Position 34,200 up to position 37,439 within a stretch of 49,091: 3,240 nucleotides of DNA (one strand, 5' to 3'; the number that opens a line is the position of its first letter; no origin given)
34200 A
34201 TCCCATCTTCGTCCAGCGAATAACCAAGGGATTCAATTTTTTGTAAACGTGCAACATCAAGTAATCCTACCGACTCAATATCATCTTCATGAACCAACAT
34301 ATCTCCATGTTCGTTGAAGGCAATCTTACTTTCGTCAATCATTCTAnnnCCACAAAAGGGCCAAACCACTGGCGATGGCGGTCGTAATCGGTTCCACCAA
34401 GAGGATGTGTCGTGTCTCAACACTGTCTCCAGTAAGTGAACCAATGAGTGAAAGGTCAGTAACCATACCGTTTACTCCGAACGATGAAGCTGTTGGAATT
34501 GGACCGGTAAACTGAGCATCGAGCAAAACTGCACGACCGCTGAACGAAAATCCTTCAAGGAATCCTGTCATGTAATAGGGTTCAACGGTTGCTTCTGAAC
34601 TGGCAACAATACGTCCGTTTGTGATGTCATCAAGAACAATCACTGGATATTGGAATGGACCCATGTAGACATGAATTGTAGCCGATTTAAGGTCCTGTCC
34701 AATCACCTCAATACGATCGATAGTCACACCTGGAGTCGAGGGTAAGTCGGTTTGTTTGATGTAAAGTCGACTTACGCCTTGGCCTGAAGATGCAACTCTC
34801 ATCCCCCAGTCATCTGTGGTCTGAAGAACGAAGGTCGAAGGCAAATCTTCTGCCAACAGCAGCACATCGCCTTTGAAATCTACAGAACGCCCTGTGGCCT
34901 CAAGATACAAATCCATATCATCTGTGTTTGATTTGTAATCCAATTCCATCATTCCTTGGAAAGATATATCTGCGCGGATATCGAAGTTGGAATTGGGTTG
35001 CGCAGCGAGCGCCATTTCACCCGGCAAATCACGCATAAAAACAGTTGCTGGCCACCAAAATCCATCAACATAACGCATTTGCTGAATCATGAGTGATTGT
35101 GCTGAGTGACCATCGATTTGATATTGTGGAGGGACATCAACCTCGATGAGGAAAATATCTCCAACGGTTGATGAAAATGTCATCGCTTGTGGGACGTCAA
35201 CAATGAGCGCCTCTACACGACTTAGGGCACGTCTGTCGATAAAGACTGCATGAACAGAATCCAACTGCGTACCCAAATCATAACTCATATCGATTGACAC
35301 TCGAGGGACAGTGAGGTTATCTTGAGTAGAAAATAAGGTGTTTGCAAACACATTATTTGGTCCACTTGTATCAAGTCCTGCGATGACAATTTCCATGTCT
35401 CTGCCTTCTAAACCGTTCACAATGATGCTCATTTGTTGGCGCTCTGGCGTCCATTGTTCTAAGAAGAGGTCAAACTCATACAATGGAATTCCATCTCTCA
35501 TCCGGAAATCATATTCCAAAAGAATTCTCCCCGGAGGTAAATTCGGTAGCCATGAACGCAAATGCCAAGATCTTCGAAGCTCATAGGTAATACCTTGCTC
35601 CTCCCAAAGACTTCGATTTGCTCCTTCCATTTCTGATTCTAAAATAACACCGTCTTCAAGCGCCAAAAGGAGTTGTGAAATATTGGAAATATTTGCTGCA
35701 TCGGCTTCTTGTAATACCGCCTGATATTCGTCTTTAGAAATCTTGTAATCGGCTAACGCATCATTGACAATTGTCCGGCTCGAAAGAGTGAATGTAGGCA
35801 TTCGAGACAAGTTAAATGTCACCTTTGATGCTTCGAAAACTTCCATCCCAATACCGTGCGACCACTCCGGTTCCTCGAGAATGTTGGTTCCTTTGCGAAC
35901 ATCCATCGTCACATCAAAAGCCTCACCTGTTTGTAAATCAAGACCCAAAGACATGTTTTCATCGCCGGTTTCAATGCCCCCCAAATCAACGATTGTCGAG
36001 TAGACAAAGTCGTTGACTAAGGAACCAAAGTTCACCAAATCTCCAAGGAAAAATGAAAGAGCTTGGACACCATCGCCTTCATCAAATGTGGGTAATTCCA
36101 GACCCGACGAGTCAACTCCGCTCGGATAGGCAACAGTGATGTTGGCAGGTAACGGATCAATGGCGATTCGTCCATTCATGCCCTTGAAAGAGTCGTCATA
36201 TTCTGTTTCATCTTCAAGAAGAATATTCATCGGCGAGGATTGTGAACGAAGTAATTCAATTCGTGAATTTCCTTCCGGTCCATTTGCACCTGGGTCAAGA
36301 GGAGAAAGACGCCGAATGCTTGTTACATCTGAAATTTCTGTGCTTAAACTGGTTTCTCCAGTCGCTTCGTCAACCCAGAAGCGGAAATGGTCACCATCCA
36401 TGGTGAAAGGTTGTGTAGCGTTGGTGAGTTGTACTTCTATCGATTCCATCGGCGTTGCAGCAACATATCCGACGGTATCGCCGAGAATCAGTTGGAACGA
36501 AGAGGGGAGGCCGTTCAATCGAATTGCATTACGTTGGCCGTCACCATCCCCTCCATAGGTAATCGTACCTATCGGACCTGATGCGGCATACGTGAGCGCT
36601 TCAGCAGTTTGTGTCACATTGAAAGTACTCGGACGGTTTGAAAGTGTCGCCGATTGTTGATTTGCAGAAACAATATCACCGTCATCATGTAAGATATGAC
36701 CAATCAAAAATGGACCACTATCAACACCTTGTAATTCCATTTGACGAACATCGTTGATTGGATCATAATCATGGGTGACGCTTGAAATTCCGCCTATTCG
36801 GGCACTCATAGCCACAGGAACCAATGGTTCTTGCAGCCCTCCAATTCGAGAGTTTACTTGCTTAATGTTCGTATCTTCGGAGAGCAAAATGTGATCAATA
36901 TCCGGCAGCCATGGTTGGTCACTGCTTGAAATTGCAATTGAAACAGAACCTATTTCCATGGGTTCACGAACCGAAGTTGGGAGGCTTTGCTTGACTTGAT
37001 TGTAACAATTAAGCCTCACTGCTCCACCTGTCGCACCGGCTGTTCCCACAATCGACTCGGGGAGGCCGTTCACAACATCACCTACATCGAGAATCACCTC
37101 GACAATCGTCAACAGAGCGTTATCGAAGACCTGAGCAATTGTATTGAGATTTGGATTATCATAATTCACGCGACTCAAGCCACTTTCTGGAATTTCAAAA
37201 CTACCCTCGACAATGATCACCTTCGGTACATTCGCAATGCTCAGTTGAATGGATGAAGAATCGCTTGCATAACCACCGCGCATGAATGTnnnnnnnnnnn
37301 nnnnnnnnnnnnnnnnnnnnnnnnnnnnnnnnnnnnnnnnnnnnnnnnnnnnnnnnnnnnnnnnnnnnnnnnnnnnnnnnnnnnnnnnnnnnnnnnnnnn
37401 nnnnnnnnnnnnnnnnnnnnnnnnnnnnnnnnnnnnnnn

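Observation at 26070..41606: Co-directional five-gene cell-surface module built around a giant orphan protein and a membrane-tethered S8 protease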

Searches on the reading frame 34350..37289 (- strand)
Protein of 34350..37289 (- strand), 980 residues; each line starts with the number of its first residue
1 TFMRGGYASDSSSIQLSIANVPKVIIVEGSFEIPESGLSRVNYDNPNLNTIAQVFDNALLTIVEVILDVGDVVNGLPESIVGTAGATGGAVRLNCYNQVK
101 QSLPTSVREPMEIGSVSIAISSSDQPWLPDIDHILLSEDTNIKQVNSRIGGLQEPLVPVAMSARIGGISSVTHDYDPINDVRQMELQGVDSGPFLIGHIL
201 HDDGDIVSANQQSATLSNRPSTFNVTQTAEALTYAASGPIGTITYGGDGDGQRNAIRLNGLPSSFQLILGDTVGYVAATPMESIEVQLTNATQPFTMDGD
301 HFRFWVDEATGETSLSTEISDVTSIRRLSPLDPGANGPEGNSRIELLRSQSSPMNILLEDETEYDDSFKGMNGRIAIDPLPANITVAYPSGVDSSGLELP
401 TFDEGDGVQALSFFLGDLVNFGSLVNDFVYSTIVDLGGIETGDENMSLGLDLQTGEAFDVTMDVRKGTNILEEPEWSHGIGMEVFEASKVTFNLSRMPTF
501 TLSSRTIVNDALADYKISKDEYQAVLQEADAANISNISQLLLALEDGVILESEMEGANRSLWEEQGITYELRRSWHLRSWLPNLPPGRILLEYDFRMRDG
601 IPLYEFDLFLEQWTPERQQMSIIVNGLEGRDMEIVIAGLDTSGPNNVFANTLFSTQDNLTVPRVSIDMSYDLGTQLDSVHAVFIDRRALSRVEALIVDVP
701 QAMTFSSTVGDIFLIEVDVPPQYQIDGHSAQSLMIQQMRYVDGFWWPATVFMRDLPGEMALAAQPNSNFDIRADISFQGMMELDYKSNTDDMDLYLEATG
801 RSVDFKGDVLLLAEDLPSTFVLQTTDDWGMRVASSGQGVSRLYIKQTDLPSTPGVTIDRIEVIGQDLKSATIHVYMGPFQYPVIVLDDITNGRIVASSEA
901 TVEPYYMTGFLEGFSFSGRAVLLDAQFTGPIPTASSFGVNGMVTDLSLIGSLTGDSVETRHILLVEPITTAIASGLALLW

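Call 50: predict_structure(alignment_id=A3)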
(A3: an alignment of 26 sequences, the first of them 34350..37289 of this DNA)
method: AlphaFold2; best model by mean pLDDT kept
length: 980 residues; sequences in the alignment: 26
mean_pLDDT: 75.8   pTM: 0.68
mean pLDDT of the five models: 75.8, 75.7, 70.5, 70.1, 67.3
residues with pLDDT >= 90: 107; 70-90: 565; 50-70: 248; < 50: 60
segments of 3 or more residues with pLDDT < 50: 37-40, 392-394, 437-444, 921-942, 945-952, 954-957
pLDDT, mean of each block of 10 residues (from residue 1): 59 69 72 51 52 58 58 53 56 76 64 74 63 79 61 64 79 77 80 81 70 83 81 84 82 85 83 82 89 86 89 89 84 64 83 91 83 90 76 51 54 64 68 56 55 84 88 85 87 84 86 87 88 82 83 76 84 86 85 74 83 86 83 87 86 81 85 87 84 90 89 91 87 90 87 93 78 62 91 90 79 92 82 87 81 67 83 72 73 72 60 54 46 43 48 51 61 54
secondary structure, 60 per line:
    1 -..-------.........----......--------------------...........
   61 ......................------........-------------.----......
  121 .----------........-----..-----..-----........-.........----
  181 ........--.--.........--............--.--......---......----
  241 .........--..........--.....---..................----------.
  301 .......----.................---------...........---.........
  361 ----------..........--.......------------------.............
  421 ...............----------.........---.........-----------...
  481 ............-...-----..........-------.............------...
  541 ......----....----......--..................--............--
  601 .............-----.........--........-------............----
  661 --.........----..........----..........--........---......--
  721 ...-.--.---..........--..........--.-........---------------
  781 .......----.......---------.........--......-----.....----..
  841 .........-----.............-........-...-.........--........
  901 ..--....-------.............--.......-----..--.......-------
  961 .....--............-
elements in order (helices of 4 or more, strands of 3 or more residues): E11-19 E24-29 H50-82 E89-96 E115-121 E132-139 E159-166 E168-176 E181-188 E194-202 E205-216 E222-227 E231-236 E241-249 E252-261 E264-268 E272-289 E300-307 E312-328 E341-348 E352-360 E371-380 E383-389 H408-435 E446-454 E458-466 E478-492 H502-511 H519-531 H538-546 H551-554 H559-564 E567-584 E587-598 E601-613 E619-627 E630-637 E645-656 E663-671 E676-685 E690-699 E702-709 E713-718 E732-741 E744-753 E758-765 E781-787 E792-798 E808-816 E819-824 E830-834 E839-849 E855-867 E869-876 E882-890 E893-902 H905-908 E916-928 E931-937 H947-953 E961-965 H968-979

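Call 53: fold_search(model_id=the predicted structure, library=pdb)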
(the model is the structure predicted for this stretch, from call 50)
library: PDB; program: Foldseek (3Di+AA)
matches with E <= 10: 208; with E <= 0.001: 0
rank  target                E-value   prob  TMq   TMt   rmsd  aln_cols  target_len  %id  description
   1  5m9b                  5.8e-03  0.11  0.08  0.10  40.1       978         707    7  Crystal structure of the ferric enterobactin receptor (PfeA) from Pseudomonas aeruginosa (released 2018-02-21)
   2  9bdt_A                7.1e-03  0.04  0.07  0.03  38.1      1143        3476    8  Apolipoprotein B 100 bound to LDL receptor and legobody (released 2024-12-25)
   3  9ia0_A                1.1e-02  0.08  0.09  0.10  31.2       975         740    7  LpDE from Escherichia coli (released 2025-12-10)
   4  6q5e                  1.2e-02  0.08  0.08  0.10  39.3       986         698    7  Crystal structure of the ferric enterobactin receptor from Pseudomonas aeruginosa (PfeA) in complex with enterobactin (released 2019-01-16)
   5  5nc3                  1.6e-02  0.06  0.07  0.09  40.0       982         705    7  Crystal structure of the ferric enterobactin receptor (PfeA) from Pseudomonas aeruginosa in complex with the tris-catech (released 2018-03-21)
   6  9a2z_MODEL_1_A        1.7e-02  0.07  0.08  0.10  36.2       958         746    7  Model of E. coli FepA by in-cell photo-crosslinking MS and deep learning (released 2023-02-24)
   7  6r1f                  2.2e-02  0.07  0.08  0.11  39.9       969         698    8  Crystal structure of the ferric enterobactin receptor mutant R480A from Pseudomonas aeruginosa (PfeA) in complex with en (released 2019-04-10)
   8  9rpr_A                4.2e-02  0.03  0.07  0.08  33.5       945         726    6  Cryo-EM structure of LptDEM complex containing Shigella flexneri LptE and endogenous E. coli LptD and LptM (released 2025-12-10)
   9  5mzs                  4.4e-02  0.03  0.06  0.08  39.3       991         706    7  Crystal structure of the ferric enterobactin receptor (PfeA) mutant (R480A_Q482A) from Pseudomonas aeruginosa (released 2018-02-14)
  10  1fep                  4.9e-02  0.05  0.08  0.10  38.9       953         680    7  FERRIC ENTEROBACTIN RECEPTOR (released 1999-01-13)
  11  9ea7                  4.9e-02  0.02  0.06  0.02  42.2      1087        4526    8  The Structure of ApoB100 from Human Low-Density Lipoprotein (released 2024-12-18)
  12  4epa                  5.9e-02  0.04  0.07  0.10  37.0       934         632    5  The crystal structure of the ferric yersiniabactin uptake receptor FyuA from Yersinia pestis (released 2012-06-20)
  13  9e9r                  6.2e-02  0.03  0.07  0.04  35.7      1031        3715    8  The Structure of ApoB100 from Human Low-Density Lipoprotein (released 2024-12-18)
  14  5out                  6.9e-02  0.05  0.08  0.10  39.3       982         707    7  CRYSTAL STRUCTURE OF THE FERRIC ENTEROBACTIN RECEPTOR (PFEA) MUTANT (G324V) FROM PSEUDOMONAS AERUGINOSA (released 2018-09-05)
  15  5nec_B                8.0e-02  0.05  0.08  0.11  35.9       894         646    8  Crystal structure of the siderophore receptor PiuD from Pseudomonas aeruginosa (released 2018-02-07)
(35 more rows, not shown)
